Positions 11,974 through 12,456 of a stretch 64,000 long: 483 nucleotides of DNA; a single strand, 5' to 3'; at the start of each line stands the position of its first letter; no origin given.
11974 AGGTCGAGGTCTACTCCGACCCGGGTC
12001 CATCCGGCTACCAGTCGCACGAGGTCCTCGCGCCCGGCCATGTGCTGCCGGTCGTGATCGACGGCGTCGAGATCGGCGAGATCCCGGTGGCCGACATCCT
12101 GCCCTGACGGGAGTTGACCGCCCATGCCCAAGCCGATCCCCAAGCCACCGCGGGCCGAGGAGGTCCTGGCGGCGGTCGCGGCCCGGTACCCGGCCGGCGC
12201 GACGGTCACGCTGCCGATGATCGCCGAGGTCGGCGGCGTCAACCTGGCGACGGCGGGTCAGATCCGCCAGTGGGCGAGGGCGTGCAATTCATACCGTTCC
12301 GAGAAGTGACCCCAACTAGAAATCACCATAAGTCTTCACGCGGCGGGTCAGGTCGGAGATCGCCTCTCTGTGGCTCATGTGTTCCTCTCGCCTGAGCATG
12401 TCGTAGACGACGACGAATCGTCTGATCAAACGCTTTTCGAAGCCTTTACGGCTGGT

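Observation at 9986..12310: Tandemly duplicated module: 75-bp repeat + Uma2 (DUF820) endonuclease + conserved 61-aa protein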

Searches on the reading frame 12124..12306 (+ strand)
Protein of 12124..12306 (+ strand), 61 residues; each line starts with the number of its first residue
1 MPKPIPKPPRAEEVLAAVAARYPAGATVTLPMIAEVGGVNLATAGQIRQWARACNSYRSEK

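Call 10: search_protein_families(library=pfam, max_evalue=0.1, proteins=[window:12124-12306:+])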
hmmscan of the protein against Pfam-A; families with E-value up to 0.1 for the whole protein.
seq(61 aa): 0 families

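Call 11: find_homologous_proteins(query=window:12124-12306:+, max_evalue=0.01)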
Query seq(61 aa) (61 aa): 73 proteins with E <= 0.01 among 77 candidates.
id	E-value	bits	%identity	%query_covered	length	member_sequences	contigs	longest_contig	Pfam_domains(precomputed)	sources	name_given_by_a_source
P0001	3.0e-32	126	100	100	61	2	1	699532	-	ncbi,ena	-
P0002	1.3e-25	106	91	93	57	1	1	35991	-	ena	-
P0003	2.6e-25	105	92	97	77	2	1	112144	-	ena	-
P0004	1.6e-24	102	88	93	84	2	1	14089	-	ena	-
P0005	1.9e-24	102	88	93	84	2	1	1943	-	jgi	jgi:hypothetical protein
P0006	1.1e-23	99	94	77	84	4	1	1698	-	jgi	-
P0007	7.1e-23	97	86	97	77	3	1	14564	-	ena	-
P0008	8.7e-23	97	94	87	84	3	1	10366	-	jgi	jgi:hypothetical protein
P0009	1.1e-22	96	84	93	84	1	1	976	-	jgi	jgi:hypothetical protein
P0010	2.6e-22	95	84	93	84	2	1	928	-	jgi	jgi:hypothetical protein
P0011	3.1e-22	95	86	93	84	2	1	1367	-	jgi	-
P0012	3.1e-22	95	88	93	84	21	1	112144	-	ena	-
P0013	5.7e-22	94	89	87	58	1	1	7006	-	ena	-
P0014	6.8e-22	94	83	97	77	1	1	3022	-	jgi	jgi:hypothetical protein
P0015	1.1e-21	93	81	93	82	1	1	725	-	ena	-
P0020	3.7e-21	92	84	93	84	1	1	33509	-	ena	-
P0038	5.7e-17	78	72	93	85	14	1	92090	-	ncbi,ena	-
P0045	8.0e-16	75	70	93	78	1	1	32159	-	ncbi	-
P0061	5.5e-12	63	61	93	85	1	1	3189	-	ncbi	-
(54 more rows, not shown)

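Call 14: find_encoding_contigs(protein=P0001, flank=10000, max_places=4)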
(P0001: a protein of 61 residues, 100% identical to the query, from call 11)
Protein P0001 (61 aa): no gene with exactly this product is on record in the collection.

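Call 15: find_encoding_contigs(protein=P0012, flank=6000, max_places=8)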
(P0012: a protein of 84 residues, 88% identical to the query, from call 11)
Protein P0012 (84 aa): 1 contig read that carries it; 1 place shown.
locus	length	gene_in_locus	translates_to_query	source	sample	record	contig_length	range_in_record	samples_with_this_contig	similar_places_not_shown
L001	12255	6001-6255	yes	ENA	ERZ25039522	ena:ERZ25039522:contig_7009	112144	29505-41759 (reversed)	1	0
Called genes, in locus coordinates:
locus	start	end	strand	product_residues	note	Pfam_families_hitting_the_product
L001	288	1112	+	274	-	PF00142:Fer4_NifH (faint), PF01656:CbiA, PF02374:ArsA_ATPase (weak), PF06564:CBP_BcsQ (weak), PF09140:MipZ (weak), PF10609:ParA (faint), PF13614:AAA_31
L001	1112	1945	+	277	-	PF02195:ParB_N, PF17762:HTH_ParB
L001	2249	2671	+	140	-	-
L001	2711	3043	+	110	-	-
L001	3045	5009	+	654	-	PF01555:N6_N4_Mtase (weak)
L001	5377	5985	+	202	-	PF05685:Uma2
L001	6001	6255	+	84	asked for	-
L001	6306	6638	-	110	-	PF05016:ParE_toxin (weak), PF15738:YafQ_toxin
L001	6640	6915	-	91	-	-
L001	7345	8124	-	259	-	-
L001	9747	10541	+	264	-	-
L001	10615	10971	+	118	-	-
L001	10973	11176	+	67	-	-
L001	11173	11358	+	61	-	-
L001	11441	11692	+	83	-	-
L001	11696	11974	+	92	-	-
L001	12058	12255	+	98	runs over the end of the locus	-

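Call 16: find_encoding_contigs(protein=P0038, flank=6000, max_places=8)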
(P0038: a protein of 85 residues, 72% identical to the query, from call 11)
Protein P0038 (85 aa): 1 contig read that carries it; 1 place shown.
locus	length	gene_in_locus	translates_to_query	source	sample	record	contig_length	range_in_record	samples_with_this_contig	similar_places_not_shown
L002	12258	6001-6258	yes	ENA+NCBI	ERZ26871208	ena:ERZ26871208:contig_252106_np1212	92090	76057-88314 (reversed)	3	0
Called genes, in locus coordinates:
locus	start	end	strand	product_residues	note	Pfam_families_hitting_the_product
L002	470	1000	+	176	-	PF00717:Peptidase_S24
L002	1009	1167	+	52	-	-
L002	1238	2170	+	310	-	PF00817:IMS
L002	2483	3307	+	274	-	PF01656:CbiA, PF02374:ArsA_ATPase (weak), PF06564:CBP_BcsQ (weak), PF09140:MipZ (weak), PF10609:ParA (faint), PF13614:AAA_31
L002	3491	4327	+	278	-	PF02195:ParB_N, PF17762:HTH_ParB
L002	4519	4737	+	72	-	-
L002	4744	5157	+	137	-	PF01844:HNH, PF14279:HNH_5 (weak)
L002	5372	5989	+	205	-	PF05685:Uma2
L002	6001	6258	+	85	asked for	-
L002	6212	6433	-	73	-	-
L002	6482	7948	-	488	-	-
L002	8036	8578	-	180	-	PF25000:DUF7779 (weak)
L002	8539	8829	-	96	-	-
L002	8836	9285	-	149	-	-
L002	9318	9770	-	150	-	PF13676:TIR_2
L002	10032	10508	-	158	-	PF00589:Phage_integrase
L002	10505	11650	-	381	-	-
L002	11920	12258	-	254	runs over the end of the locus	-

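Call 19: find_related_loci(query=A2, collection=genome_contigs, flank=6000)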
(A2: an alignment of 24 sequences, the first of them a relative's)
Query A2 (84 aa) in genome_contigs; peptide patterns used: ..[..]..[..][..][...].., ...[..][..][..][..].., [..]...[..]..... (x = any residue, [..] = any of these).
57 stretches matched a pattern; 4 encode a relative of the query (tblastn E <= 1e-3); 4 distinct loci.
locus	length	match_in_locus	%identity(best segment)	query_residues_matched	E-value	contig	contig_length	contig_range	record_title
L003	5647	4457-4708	85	1-84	5e-44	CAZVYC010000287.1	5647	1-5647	MAG TPA_asm: uncultured Rhodospirillales bacterium isolate SRP272529_co1_247 genome assembly, contig: NODE_28847_length_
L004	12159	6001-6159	79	1-52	3e-14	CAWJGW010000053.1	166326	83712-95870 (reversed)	MAG: uncultured Isosphaeraceae bacterium isolate MFD04463.bin.2.46 genome assembly, contig: contig_69363, whole genome s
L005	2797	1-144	58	38-84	1e-13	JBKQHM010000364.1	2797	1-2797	MAG: Isosphaeraceae bacterium isolate SEr2D2E2F__bin_107 SEr2D2E2F_000000143466, whole genome shotgun sequence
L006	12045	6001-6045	100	5-19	3e-5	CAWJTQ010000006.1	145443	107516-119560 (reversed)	MAG: uncultured Isosphaeraceae bacterium isolate MFD04463.bin.2.81 genome assembly, contig: contig_27930, whole genome s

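Call 20: find_encoding_contigs(protein=P0020, flank=10000, max_places=4)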
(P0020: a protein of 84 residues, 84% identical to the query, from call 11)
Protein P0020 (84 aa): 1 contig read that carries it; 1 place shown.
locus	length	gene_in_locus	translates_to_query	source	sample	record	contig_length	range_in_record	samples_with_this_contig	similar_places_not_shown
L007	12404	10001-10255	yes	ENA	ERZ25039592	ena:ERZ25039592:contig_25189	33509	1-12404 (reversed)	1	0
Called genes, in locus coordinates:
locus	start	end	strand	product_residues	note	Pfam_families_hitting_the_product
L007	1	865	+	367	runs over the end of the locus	PF07592:DDE_Tnp_ISAZ013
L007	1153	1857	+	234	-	-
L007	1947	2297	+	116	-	-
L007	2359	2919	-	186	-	-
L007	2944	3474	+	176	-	-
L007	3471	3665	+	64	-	-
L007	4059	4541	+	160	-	-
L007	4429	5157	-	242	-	-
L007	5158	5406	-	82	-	-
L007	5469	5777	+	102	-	-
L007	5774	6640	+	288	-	PF02195:ParB_N (weak)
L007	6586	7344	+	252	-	PF05685:Uma2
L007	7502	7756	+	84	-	-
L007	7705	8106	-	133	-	-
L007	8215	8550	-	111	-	-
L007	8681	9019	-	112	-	-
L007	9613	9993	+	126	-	PF05685:Uma2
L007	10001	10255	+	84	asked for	-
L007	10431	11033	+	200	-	PF05685:Uma2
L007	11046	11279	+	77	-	-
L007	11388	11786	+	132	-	-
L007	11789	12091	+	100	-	PF05685:Uma2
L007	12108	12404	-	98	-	?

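Call 21: find_encoding_contigs(protein=P0003, flank=10000, max_places=4)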
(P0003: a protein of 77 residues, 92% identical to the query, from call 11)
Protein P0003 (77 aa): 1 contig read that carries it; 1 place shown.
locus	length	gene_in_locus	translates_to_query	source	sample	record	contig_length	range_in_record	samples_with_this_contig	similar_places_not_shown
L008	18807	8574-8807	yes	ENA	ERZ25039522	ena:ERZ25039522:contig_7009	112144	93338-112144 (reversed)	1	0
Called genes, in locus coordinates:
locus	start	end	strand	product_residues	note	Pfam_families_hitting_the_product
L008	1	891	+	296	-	?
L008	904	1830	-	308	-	-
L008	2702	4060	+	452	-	PF13730:HTH_36 (weak)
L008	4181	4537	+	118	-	-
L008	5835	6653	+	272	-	PF00142:Fer4_NifH (faint), PF01656:CbiA, PF02374:ArsA_ATPase (weak), PF06564:CBP_BcsQ, PF09140:MipZ (faint), PF10609:ParA (weak), PF13614:AAA_31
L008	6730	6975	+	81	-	-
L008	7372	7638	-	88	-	-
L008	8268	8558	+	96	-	PF05685:Uma2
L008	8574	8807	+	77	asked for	-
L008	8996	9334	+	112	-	-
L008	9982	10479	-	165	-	PF00583:Acetyltransf_1, PF13673:Acetyltransf_10, PF13508:Acetyltransf_7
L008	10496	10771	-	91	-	PF08681:TacA1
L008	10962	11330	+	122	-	-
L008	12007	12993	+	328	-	-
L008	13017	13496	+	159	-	-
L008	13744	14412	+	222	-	PF08281:Sigma70_r4_2 (weak), PF04545:Sigma70_r4 (weak)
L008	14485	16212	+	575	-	PF00069:Pkinase, PF07714:PK_Tyr_Ser-Thr, PF00069:Pkinase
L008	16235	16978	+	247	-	PF25174:Beta-prop_THOC3 (weak), PF25175:Beta-prop_WDR5 (weak), PF23381:Beta-prop_IFT122_1st (weak)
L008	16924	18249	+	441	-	PF23381:Beta-prop_IFT122_1st, PF24807:WD40_CDC20-Fz, PF24814:WD40_Prp19 (weak), PF25174:Beta-prop_THOC3, PF25175:Beta-prop_WDR5, PF25172:Beta-prop_WDR3_2nd, PF23381:Beta-prop_IFT122_1st, PF25175:Beta-prop_WDR5, +14 more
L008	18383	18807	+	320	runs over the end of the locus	PF07963:N_methyl, PF07596:SBP_bac_10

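Call 34: predict_structure(alignment_id=A2)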
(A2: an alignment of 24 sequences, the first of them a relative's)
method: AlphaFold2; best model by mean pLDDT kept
length: 84 residues; sequences in the alignment: 24
mean_pLDDT: 78.0   pTM: 0.61
mean pLDDT of the five models: 78.0, 77.2, 76.9, 73.1, 73.0
residues with pLDDT >= 90: 38; 70-90: 20; 50-70: 9; < 50: 17
segments of 3 or more residues with pLDDT < 50: 64-66, 72-75, 77-84
pLDDT, mean of each block of 10 residues (from residue 1): 82 93 89 94 94 86 51 48 46
secondary structure, 60 per line:
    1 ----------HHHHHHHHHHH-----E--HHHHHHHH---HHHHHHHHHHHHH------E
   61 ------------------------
elements in order: H11-21 H30-37 H41-53

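Call 39: fold_search(model_id=the predicted structure, library=pdb)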
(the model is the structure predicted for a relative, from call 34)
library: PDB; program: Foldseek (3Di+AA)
matches with E <= 10: 697; with E <= 0.001: 0
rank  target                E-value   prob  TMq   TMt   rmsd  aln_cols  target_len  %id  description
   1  22oz_B                7.6e-01  0.80  0.45  0.26   4.3        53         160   26  Structural insights into HpaR-mediated recognition of hrpX and hrpG in Xanthomonas campestris pv. campestris (released 2026-03-11)
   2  22oz_A                7.6e-01  0.63  0.38  0.23   3.3        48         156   23  Structural insights into HpaR-mediated recognition of hrpX and hrpG in Xanthomonas campestris pv. campestris (released 2026-03-11)
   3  6sbs_B                9.7e-01  0.54  0.37  0.29   3.9        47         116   19  YtrA from Sulfolobus acidocaldarius, a GntR-family transcription factor (released 2019-07-31)
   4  3e6m_E                1.0e+00  0.84  0.45  0.27   2.7        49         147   18  The crystal structure of a MarR family transcriptional regulator from Silicibacter pomeroyi DSS. (released 2008-09-02)
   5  22oz_F                1.0e+00  0.80  0.45  0.25   2.2        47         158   26  Structural insights into HpaR-mediated recognition of hrpX and hrpG in Xanthomonas campestris pv. campestris (released 2026-03-11)
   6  3e6m_A                1.1e+00  0.85  0.45  0.27   2.2        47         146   17  The crystal structure of a MarR family transcriptional regulator from Silicibacter pomeroyi DSS. (released 2008-09-02)
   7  7wjg_A                1.1e+00  0.66  0.41  0.19   2.3        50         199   20  Streptococcus mutans BusR transcriptional factor (released 2023-01-11)
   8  6sbs_A                1.1e+00  0.54  0.39  0.36   3.3        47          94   19  YtrA from Sulfolobus acidocaldarius, a GntR-family transcription factor (released 2019-07-31)
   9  5duk_B                1.2e+00  0.69  0.47  0.58   3.4        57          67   14  N-terminal structure of putative DNA binding transcription factor from Thermoplasmatales archaeon SCGC AB-539-N05 (released 2015-10-07)
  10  3ryp_A                1.2e+00  0.57  0.40  0.19   3.5        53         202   21  Domain-domain flexibility leads to allostery within the camp receptor protein (CRP) (released 2012-05-02)
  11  4g8x_A                1.2e+00  0.47  0.38  0.48   3.8        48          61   33  G1 ORF67 / Staphyloccus aureus sigmaA domain 4 complex (released 2013-08-07)
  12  7zpn_A                1.3e+00  0.54  0.41  0.29   2.6        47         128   28  Crystal Structure of IscR from Dinoroseobacter shibae (released 2023-04-26)
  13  3eet_A                1.3e+00  0.51  0.41  0.16   3.4        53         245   19  Crystal structure of putative GntR-family transcriptional regulator (released 2008-09-16)
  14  4hob_C                1.4e+00  0.77  0.47  0.58   2.3        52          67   13  The crystal structure of the Zalpha domain from Cyprinid Herpes virus 3 (released 2013-09-11)
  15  4hob_B                1.4e+00  0.75  0.47  0.60   2.2        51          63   14  The crystal structure of the Zalpha domain from Cyprinid Herpes virus 3 (released 2013-09-11)
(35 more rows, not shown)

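Call 40: list_cluster_members(proteins=[P0001, P0002, P0014, P0007, P0045, P0061])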
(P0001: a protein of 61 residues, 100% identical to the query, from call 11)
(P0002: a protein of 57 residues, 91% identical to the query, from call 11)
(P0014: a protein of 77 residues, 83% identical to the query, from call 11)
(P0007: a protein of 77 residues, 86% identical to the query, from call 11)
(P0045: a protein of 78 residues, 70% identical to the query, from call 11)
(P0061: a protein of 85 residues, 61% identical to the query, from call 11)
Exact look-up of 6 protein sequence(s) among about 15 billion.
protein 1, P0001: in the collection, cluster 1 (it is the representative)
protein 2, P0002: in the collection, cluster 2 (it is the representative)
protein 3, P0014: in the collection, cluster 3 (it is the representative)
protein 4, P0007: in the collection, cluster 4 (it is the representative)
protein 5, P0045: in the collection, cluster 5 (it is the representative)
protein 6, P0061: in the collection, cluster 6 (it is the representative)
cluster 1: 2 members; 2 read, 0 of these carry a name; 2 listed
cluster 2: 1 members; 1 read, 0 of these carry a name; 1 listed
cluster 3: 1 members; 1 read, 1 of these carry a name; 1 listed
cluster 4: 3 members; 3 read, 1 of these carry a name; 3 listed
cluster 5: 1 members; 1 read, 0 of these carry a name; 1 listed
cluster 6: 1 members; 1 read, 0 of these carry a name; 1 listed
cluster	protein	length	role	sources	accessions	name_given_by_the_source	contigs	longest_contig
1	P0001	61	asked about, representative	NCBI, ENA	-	-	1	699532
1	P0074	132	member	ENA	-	-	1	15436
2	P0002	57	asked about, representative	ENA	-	-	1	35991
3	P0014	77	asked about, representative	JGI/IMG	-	hypothetical protein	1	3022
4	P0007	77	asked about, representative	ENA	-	-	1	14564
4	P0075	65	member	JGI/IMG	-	hypothetical protein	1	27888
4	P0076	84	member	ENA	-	-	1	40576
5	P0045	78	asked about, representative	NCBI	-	-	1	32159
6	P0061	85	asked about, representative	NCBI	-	-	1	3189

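Call 45: find_encoding_contigs(protein=P0002, flank=10000, max_places=3)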
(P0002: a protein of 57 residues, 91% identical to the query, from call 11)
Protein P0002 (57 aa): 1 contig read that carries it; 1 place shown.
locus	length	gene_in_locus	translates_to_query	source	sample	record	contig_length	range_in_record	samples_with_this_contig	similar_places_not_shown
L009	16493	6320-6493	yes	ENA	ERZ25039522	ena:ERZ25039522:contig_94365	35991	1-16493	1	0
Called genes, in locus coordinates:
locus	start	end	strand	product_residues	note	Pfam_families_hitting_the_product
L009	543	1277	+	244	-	-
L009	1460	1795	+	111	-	-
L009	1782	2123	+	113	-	-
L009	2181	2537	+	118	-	-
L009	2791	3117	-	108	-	-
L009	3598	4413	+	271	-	PF01656:CbiA, PF02374:ArsA_ATPase (faint), PF06564:CBP_BcsQ, PF09140:MipZ (faint), PF10609:ParA (faint), PF13614:AAA_31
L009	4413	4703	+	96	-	-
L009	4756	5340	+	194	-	PF17762:HTH_ParB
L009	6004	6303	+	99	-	PF05685:Uma2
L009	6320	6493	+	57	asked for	-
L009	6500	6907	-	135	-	-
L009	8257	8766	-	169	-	-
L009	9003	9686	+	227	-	-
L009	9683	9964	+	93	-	-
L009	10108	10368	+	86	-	-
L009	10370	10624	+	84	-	-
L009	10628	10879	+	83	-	-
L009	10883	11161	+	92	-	-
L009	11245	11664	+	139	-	-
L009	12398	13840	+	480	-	PF10134:RPA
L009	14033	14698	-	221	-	PF00459:Inositol_P (faint)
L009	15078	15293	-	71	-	-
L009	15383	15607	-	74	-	PF01041:DegT_DnrJ_EryC1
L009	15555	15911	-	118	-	PF01041:DegT_DnrJ_EryC1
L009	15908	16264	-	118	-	PF01041:DegT_DnrJ_EryC1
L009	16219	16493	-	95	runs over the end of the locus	PF01041:DegT_DnrJ_EryC1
